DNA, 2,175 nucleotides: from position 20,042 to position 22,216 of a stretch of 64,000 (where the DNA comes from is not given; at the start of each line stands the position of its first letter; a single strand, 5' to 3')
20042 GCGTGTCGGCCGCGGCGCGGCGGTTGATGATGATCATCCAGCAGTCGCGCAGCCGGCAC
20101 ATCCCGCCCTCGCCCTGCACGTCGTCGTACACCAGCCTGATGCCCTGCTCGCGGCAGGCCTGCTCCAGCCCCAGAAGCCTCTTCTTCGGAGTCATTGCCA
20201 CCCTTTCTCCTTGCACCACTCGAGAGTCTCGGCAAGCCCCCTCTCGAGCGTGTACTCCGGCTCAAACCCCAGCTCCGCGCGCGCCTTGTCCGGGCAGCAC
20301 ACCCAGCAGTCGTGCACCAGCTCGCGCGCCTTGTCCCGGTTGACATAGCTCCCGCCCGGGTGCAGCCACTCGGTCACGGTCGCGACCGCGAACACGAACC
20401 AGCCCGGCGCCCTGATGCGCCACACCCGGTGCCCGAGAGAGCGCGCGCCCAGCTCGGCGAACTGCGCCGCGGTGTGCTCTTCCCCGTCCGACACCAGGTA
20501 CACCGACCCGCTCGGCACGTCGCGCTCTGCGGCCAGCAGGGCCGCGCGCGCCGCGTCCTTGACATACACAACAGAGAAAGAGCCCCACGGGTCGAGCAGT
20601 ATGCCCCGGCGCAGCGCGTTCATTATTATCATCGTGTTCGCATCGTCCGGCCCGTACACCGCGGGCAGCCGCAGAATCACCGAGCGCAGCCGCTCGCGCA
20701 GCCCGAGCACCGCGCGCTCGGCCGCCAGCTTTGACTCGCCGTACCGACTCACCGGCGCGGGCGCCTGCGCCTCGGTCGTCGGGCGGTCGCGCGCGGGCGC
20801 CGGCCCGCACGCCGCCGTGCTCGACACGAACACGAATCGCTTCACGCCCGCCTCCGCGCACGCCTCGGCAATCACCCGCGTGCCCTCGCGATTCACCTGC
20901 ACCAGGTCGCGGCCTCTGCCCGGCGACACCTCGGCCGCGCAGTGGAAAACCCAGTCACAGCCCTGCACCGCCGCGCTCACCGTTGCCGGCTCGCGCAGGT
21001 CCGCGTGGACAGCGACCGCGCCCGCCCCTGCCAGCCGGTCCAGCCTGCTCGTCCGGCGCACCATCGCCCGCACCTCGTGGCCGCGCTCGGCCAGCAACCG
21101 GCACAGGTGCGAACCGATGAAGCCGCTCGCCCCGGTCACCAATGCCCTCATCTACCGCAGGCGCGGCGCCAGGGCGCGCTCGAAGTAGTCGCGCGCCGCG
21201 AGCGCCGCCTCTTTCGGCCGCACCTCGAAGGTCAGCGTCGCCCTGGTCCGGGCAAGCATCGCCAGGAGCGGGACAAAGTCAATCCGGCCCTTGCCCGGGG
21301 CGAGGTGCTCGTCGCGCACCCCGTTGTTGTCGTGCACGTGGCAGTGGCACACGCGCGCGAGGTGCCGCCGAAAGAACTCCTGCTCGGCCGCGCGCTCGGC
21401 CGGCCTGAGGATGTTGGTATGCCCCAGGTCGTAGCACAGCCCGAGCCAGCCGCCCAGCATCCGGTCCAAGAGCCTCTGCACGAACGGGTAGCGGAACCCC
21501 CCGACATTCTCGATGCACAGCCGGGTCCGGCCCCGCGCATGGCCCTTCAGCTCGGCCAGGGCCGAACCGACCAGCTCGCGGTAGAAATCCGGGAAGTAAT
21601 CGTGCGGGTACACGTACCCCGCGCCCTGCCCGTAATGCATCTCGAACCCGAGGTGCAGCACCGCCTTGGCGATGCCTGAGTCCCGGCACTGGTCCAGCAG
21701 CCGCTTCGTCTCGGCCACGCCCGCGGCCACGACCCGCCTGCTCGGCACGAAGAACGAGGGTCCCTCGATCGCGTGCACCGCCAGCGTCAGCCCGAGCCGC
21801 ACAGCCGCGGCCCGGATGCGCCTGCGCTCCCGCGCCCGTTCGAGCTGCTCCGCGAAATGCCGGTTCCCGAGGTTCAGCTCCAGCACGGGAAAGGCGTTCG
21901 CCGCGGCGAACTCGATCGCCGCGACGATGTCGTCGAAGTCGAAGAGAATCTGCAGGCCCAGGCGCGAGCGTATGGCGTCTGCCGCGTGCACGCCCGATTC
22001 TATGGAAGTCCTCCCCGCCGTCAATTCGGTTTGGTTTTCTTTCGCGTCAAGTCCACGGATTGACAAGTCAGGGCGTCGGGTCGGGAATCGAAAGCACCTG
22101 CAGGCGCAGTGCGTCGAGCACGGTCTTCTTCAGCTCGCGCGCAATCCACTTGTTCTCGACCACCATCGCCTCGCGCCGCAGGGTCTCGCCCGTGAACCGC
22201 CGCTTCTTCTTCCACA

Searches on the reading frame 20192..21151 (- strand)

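Call 74: search_protein_families(library=pfam, proteins=[window:20192-21151:-], max_evalue=0.00001)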
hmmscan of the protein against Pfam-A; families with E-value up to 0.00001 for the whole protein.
window:20192-21151:- (319 aa): 8 families
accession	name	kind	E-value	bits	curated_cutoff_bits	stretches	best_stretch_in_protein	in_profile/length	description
PF01370.27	Epimerase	-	2.5e-40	138.8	20.9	1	3-219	1-238/240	NAD dependent epimerase/dehydratase family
PF16363.11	GDP_Man_Dehyd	-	4.7e-28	99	27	1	4-309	1-332/332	GDP-mannose 4,6 dehydratase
PF01073.25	3Beta_HSD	-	9e-27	94.2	22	1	4-240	1-269/280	3-beta hydroxysteroid dehydrogenase/isomerase family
PF13460.12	NAD_binding_10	-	6.2e-26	91.8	27.2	1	7-167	1-148/184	NAD(P)H-binding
PF04321.23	RmlD_sub_bind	-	6.3e-23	81.7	27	1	1-235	1-227/287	RmlD substrate binding domain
PF05368.20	NmrA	-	3.2e-16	60.2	27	1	4-111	6-107/298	NmrA-like family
PF07993.18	NAD_binding_4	-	3.7e-16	59.5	20.1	1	57-170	81-210/258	Male sterility protein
PF02719.21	Polysacc_synt_2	-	3.1e-09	36.9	20.2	1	4-118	2-135/293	Polysaccharide biosynthesis protein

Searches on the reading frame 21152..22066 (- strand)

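Call 74: search_protein_families(library=pfam, proteins=[window:21152-22066:-], max_evalue=0.00001)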
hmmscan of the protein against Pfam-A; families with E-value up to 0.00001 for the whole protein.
window:21152-22066:- (304 aa): 1 family
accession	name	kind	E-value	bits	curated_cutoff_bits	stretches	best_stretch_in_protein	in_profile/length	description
PF01261.30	AP_endonuc_2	-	2.4e-22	80.3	31.1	1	52-292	2-243/249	Xylose isomerase-like TIM barrel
